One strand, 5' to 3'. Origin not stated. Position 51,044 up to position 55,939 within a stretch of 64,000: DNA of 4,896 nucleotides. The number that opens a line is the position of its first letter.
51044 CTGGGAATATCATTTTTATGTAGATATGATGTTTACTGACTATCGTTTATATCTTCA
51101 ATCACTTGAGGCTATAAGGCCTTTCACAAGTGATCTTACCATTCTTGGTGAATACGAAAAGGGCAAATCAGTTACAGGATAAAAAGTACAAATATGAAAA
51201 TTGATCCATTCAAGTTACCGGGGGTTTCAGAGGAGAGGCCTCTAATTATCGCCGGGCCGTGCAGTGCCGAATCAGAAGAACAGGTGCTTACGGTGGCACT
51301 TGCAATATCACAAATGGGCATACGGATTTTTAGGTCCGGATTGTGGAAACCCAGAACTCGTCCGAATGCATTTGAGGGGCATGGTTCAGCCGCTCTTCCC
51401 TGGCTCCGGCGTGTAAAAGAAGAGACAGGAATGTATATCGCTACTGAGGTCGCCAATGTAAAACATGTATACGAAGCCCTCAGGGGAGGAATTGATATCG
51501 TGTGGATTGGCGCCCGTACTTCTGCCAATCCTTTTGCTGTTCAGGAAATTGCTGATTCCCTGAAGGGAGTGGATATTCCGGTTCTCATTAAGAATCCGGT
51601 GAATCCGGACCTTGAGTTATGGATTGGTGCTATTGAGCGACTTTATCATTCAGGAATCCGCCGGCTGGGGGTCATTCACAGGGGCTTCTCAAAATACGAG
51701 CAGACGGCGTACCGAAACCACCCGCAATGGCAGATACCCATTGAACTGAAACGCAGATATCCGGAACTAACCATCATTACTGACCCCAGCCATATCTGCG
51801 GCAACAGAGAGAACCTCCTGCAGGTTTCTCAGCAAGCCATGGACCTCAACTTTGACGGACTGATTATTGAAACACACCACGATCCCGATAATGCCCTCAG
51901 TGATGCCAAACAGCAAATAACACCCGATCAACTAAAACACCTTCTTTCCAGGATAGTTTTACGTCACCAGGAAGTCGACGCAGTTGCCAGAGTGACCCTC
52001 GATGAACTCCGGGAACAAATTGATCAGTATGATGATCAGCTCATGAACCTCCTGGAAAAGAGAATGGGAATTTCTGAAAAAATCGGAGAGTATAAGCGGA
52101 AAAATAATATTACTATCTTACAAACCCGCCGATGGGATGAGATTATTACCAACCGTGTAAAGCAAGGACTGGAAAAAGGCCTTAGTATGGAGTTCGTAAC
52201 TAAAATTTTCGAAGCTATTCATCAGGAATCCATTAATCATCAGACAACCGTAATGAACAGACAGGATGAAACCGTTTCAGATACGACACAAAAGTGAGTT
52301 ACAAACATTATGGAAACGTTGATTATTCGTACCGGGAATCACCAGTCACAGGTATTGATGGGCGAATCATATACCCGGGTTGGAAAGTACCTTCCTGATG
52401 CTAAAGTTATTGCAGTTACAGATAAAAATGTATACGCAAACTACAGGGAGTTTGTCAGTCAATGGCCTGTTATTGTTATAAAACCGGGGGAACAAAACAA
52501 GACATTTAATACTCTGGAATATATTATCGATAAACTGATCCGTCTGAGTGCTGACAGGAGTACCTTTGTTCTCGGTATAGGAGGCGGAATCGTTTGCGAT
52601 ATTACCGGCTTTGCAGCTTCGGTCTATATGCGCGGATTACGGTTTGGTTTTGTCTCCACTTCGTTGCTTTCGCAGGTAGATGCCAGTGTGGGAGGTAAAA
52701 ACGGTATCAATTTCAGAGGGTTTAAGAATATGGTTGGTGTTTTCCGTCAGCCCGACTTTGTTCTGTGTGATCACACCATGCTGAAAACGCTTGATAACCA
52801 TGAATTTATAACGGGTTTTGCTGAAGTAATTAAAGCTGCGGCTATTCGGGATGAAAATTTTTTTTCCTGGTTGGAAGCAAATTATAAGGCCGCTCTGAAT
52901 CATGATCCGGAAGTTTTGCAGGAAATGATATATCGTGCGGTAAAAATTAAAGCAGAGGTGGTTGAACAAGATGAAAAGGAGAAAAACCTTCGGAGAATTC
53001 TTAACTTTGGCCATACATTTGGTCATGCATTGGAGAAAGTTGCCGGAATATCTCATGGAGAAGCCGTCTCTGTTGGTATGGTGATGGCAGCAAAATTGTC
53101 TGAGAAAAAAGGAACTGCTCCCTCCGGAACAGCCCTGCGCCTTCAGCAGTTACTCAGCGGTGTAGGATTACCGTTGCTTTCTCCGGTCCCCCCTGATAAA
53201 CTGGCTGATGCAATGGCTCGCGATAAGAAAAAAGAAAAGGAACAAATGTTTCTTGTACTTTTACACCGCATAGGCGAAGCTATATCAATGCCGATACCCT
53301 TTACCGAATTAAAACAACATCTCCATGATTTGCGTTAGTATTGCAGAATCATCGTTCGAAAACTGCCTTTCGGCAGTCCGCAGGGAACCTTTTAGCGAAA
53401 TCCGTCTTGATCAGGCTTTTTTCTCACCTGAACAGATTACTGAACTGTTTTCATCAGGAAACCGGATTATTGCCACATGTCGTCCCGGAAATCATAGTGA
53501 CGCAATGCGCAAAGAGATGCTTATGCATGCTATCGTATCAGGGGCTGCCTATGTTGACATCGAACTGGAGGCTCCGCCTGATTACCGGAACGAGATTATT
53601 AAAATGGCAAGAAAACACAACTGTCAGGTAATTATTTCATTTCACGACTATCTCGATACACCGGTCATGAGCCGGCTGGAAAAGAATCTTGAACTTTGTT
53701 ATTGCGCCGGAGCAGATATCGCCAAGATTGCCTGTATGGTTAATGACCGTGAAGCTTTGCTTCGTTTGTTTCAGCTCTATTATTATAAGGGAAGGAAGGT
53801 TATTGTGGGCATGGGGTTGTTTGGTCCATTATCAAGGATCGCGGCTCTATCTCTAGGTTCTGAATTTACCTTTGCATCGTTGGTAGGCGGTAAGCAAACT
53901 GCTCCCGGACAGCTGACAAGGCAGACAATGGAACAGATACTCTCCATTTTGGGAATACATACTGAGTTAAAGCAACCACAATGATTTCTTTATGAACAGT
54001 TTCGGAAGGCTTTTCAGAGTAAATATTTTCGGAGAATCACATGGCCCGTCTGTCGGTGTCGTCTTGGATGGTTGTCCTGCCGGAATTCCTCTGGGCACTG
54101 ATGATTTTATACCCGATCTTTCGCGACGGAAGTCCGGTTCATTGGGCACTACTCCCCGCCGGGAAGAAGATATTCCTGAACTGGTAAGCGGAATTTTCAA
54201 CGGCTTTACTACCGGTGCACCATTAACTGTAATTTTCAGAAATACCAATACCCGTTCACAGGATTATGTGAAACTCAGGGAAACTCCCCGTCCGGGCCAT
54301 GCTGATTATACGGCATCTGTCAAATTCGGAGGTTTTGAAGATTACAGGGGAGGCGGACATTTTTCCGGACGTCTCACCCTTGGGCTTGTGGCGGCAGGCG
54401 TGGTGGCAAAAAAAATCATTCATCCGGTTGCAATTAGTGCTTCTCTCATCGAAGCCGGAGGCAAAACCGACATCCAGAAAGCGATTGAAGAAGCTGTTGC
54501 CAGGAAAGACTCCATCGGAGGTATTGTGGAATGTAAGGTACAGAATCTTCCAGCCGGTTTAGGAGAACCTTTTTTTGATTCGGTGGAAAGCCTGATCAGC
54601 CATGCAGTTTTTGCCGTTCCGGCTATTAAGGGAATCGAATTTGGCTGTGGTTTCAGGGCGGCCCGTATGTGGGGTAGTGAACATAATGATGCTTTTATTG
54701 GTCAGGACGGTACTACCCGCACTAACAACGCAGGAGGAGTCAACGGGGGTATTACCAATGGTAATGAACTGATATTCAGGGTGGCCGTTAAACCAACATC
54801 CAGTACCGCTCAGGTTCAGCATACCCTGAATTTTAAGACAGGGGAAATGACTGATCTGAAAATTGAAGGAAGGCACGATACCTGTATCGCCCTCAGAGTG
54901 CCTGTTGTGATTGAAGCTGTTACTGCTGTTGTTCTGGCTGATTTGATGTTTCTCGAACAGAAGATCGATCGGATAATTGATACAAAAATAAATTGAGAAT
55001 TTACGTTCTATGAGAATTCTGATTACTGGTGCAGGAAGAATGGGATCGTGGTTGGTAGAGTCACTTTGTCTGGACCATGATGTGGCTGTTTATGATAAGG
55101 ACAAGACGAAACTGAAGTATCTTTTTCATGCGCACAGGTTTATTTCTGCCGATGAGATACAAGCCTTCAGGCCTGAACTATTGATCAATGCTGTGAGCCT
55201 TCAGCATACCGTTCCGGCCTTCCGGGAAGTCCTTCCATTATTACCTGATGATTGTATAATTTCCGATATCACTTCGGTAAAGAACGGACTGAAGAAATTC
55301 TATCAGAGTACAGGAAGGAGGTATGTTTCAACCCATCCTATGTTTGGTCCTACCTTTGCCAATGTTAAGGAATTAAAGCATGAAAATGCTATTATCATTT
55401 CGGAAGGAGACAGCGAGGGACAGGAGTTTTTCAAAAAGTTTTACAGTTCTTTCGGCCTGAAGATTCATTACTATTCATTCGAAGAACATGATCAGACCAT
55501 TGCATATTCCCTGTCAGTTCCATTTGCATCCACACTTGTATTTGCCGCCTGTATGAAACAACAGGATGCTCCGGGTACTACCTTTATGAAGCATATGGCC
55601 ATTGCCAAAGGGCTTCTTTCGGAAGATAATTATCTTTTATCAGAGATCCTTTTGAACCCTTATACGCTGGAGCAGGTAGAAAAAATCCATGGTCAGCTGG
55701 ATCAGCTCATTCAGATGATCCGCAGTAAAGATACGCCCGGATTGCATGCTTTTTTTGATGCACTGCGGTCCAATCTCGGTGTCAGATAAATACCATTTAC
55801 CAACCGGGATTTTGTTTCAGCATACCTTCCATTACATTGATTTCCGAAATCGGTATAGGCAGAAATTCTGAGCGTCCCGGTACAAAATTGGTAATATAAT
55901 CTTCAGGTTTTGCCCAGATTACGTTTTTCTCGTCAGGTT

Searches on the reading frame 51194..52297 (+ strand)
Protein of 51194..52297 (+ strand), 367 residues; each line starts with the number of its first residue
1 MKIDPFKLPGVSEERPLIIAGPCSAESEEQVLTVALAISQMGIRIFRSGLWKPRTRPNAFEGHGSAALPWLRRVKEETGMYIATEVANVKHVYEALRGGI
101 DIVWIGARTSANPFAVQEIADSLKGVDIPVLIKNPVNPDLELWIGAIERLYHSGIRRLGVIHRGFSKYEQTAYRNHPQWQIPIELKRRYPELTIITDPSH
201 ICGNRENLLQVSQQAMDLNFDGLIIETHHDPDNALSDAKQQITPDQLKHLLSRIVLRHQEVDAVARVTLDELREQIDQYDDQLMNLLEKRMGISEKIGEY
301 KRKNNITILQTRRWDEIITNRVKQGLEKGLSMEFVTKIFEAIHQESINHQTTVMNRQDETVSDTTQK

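Call 6: search_protein_families(library=ncbifam, proteins=[window:51194-52297:+])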
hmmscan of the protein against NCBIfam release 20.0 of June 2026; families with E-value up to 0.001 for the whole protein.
window:51194-52297:+ (367 aa): 27 families (the best 25 are shown)
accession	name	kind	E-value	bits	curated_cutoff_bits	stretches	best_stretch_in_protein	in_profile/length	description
NF006421.0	PRK08673.1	subfamily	1.1e-54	185.9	335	1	11-255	90-327/338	3-deoxy-7-phosphoheptulonate synthase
NF009239.0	PRK12595.1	equivalog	1.1e-51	175.9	279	2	11-254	114-350/360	bifunctional 3-deoxy-7-phosphoheptulonate synthase/chorismate mutase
TIGR01361.1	DAHP_synth_Bsub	equivalog_domain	1.7e-51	175.1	267.75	1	12-254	22-257/260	3-deoxy-7-phosphoheptulonate synthase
NF009933.0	PRK13396.1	subfamily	8.4e-41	140.1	486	1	17-265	103-345/352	3-deoxy-7-phosphoheptulonate synthase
NF041229.1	BagF_FevY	exception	9.4e-37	127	700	1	15-259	90-325/340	phospho-2-dehydro-3-deoxyheptonate aldolase BagF/FevY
TIGR01362.1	KDO8P_synth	equivalog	6.1e-18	64.9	314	2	202-255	197-250/258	3-deoxy-8-phosphooctulonate synthase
NF003543.0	PRK05198.1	equivalog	1.5e-17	63.6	242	2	202-255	212-265/273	3-deoxy-8-phosphooctulonate synthase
TIGR01803.1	CM-like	subfamily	1.9e-15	56.8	73.35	1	269-350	1-82/82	chorismate mutase family protein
TIGR01805.1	CM_mono_grmpos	equivalog_domain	1.7e-14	53.9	71.2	1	269-346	1-77/81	chorismate mutase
NF008400.0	PRK11199.1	equivalog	6.8e-13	48.3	273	1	268-355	4-91/374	bifunctional chorismate mutase/prephenate dehydrogenase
TIGR01791.2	CM_archaeal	equivalog_domain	1.4e-11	44.2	66.95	1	269-350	1-82/83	chorismate mutase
TIGR01808.1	CM_M_hiGC-arch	equivalog_domain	7.9e-09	35.5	52.15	1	268-320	1-53/74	chorismate mutase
NF004925.0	PRK06285.1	equivalog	8.3e-09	35.4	77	1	266-357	6-97/99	chorismate mutase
NF005475.0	PRK07075.1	equivalog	1.5e-08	34.7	126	1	267-357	11-100/105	isochorismate lyase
TIGR01799.1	CM_T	equivalog_domain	3e-08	33.7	95.9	1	269-347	1-79/83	chorismate mutase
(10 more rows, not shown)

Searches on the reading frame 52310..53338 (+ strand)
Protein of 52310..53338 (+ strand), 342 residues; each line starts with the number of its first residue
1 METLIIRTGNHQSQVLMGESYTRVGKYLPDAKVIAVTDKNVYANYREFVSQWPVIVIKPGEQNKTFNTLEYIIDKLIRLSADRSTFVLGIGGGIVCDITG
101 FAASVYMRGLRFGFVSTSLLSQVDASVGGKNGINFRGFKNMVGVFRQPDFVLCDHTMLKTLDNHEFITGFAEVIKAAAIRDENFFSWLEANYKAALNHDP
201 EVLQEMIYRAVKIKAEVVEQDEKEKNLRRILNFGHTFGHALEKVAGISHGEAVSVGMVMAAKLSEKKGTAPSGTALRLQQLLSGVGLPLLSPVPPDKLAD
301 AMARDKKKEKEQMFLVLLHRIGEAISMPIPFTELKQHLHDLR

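Call 6: search_protein_families(library=ncbifam, proteins=[window:52310-53338:+])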
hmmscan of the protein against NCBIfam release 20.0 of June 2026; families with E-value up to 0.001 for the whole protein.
window:52310-53338:+ (342 aa): 6 families
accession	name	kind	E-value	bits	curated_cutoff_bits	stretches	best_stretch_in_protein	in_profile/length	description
TIGR01357.1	aroB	equivalog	1.7e-103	346.4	305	1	31-327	22-331/344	3-dehydroquinate synthase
TIGR04425.1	P_lya_rel_AroB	hypoth_equivalog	6.9e-75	252.2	400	1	11-323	6-325/348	AroB-related putative sugar phosphate phospholyase (cyclizing)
NF004852.0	PRK06203.1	equivalog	7.9e-59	199.5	333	1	51-293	88-335/407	3-dehydroquinate synthase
NF010556.0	PRK13951.1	equivalog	4.4e-57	194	560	1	34-323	189-476/492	bifunctional shikimate kinase AroK/3-dehydroquinate synthase AroB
NF010627.0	PRK14021.1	equivalog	8.8e-56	189.4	565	1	55-330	241-528/542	bifunctional shikimate kinase/3-dehydroquinate synthase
NF002022.0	PRK00843.1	equivalog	2.1e-06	27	413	0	63-191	70-191/350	NAD(P)-dependent glycerol-1-phosphate dehydrogenase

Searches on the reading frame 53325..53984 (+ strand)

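Call 6: search_protein_families(library=ncbifam, proteins=[window:53325-53984:+])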
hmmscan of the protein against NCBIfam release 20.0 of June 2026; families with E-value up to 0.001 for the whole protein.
window:53325-53984:+ (219 aa): 5 families
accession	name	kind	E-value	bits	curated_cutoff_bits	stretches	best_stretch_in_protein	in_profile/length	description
TIGR01093.1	aroD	equivalog_domain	1.9e-29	103.4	139.3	1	2-205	2-228/229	type I 3-dehydroquinate dehydratase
NF002683.0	PRK02412.2-2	equivalog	6.2e-25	88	329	1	23-210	25-212/215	3-dehydroquinate dehydratase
NF006802.0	PRK09310.1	equivalog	3.1e-07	29.6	598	1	1-198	1-199/477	bifunctional 3-dehydroquinate dehydratase/shikimate dehydrogenase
NF010091.0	PRK13576.1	equivalog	4e-05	23.5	263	1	93-209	93-206/216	type I 3-dehydroquinate dehydratase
NF002321.0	PRK01261.1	equivalog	9.5e-05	22.4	287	1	48-209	79-226/229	3-dehydroquinate dehydratase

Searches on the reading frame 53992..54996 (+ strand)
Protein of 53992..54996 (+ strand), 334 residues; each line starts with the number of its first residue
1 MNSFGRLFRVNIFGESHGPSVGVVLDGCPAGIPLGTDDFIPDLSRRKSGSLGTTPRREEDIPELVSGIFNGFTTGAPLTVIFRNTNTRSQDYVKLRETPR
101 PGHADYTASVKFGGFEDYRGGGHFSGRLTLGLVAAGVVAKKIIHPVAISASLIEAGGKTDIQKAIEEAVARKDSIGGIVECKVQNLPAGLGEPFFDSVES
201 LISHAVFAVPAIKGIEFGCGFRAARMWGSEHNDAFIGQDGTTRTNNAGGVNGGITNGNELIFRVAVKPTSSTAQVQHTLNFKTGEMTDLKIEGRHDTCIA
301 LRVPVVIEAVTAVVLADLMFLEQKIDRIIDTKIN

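Call 6: search_protein_families(library=ncbifam, proteins=[window:53992-54996:+])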
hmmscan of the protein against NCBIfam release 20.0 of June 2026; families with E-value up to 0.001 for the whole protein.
window:53992-54996:+ (334 aa): 3 families
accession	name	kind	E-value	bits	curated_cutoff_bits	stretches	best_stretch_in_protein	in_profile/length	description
NF003793.1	PRK05382.1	equivalog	1.2e-107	359.7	321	2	158-319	181-342/344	chorismate synthase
TIGR00033.1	aroC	equivalog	2.9e-105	352.1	212.2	2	157-322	181-347/351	chorismate synthase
NF009113.0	PRK12463.1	equivalog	5.2e-42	144.2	799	2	160-327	201-372/390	chorismate synthase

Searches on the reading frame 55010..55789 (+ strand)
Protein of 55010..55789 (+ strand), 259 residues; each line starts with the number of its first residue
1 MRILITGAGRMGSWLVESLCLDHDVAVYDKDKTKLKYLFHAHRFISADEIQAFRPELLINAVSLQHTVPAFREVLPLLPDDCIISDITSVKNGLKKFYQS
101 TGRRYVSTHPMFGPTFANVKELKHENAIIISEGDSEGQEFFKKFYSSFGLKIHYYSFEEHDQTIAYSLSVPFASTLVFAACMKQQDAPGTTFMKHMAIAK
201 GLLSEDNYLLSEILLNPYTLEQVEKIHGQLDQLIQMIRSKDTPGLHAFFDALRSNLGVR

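Call 6: search_protein_families(library=ncbifam, proteins=[window:55010-55789:+])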
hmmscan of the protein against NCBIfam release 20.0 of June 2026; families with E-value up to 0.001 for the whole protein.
window:55010-55789:+ (259 aa): 20 families
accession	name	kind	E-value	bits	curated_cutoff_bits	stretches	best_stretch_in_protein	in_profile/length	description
NF006409.0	PRK08655.1-3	equivalog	8.9e-19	68.1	310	1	2-256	2-267/290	prephenate dehydrogenase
NF008400.0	PRK11199.1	equivalog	1.2e-14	54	273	1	4-253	103-347/374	bifunctional chorismate mutase/prephenate dehydrogenase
NF006307.0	PRK08507.1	equivalog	2.6e-13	49.8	295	1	1-187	1-199/275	prephenate dehydrogenase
NF006408.0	PRK08655.1-2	equivalog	1e-11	44.3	422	1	4-182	10-192/441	prephenate dehydrogenase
NF005650.0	PRK07417.1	equivalog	4.9e-11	42.4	290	1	44-197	48-209/281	prephenate/arogenate dehydrogenase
NF006410.0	PRK08655.1-4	equivalog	2.8e-10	39.6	498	1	4-184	9-195/446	prephenate dehydrogenase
NF005032.0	PRK06444.1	equivalog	2.9e-09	36.8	293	1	86-232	57-194/197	prephenate dehydrogenase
NF006411.0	PRK08655.1-5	equivalog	6e-09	35.2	464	1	3-120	5-127/443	prephenate dehydrogenase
NF006407.0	PRK08655.1-1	equivalog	3.2e-08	32.8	834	1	4-165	5-171/439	prephenate dehydrogenase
NF007039.0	PRK09496.3-2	equivalog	2.4e-06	26.6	293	1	1-38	1-39/446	Trk system potassium transporter TrkA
NF005106.0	PRK06545.1-4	equivalog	3.5e-06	26.5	569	1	52-253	59-277/363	prephenate dehydrogenase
NF005105.0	PRK06545.1-3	equivalog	4.2e-06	25.8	524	1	3-253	5-279/367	prephenate dehydrogenase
NF005111.0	PRK06545.2-3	equivalog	7.3e-06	25.2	344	1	3-243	16-271/371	prephenate dehydrogenase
NF005107.0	PRK06545.1-5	equivalog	9.1e-06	24.9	414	1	2-252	4-277/367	prephenate dehydrogenase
NF005694.0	PRK07502.1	equivalog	0.00024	20.4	409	0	3-250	9-279/310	prephenate/arogenate dehydrogenase family protein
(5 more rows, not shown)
